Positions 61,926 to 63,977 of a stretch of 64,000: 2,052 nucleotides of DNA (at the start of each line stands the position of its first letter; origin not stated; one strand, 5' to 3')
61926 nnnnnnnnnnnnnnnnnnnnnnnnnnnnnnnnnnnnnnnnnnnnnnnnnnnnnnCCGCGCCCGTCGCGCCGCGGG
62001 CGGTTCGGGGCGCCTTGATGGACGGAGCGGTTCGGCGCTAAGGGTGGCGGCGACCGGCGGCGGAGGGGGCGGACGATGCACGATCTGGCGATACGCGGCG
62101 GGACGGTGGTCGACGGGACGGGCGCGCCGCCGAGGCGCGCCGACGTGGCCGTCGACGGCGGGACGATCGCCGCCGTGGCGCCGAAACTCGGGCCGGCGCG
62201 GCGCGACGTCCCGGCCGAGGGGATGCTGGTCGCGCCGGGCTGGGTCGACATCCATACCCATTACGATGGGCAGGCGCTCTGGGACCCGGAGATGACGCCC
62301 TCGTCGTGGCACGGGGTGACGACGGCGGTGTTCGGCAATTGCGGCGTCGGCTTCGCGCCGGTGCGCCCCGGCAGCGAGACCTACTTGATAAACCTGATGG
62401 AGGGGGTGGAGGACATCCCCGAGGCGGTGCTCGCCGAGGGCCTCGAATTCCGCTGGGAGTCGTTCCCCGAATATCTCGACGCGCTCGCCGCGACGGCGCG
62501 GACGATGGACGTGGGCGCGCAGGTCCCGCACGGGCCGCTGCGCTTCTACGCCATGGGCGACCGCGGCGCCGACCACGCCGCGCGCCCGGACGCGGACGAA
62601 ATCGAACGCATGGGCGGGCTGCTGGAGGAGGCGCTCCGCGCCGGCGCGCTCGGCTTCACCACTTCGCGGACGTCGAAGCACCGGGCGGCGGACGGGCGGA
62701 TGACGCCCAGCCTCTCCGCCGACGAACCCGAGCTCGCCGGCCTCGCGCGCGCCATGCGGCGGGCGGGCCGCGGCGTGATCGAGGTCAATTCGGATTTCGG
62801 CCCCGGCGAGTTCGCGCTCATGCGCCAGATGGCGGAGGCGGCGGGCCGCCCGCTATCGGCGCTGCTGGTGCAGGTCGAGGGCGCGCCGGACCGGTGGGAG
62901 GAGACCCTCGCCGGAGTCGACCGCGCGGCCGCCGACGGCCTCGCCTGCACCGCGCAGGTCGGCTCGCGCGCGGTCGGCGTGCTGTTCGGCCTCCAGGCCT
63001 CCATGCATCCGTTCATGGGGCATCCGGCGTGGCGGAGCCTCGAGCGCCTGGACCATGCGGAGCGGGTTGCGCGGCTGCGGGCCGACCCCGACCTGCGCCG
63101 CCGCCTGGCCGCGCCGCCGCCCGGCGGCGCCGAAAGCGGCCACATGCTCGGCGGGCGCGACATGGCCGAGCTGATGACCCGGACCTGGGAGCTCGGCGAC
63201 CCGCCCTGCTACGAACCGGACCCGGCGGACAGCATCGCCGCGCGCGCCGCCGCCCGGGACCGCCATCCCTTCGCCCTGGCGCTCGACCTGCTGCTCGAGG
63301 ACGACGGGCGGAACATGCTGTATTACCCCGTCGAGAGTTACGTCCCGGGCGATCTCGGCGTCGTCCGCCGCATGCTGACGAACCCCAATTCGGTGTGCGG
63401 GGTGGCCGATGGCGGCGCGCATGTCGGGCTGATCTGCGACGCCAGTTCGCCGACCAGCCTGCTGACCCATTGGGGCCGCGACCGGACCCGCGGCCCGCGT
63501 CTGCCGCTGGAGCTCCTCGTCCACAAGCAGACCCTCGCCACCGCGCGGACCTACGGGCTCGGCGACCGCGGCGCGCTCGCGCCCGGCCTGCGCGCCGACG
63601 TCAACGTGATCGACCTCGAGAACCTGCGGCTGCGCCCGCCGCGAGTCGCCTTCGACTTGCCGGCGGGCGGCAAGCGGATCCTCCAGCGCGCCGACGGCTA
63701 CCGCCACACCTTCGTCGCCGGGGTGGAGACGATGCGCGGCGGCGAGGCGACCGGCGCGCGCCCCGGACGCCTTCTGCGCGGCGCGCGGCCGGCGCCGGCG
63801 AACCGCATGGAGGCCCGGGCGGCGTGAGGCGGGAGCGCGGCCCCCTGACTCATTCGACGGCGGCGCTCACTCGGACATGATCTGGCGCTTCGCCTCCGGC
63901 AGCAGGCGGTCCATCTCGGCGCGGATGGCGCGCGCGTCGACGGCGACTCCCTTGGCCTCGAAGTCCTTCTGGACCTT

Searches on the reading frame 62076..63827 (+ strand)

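Call 63: search_protein_families(library=pfam, proteins=[window:62076-63827:+], max_evalue=0.00001)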
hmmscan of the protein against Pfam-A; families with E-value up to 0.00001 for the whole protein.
window:62076-63827:+ (583 aa): 1 family
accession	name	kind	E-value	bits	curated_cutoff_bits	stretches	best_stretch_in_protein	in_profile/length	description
PF07969.17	Amidohydro_3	-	5.1e-42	145.4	29.7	1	47-550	5-469/472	Amidohydrolase family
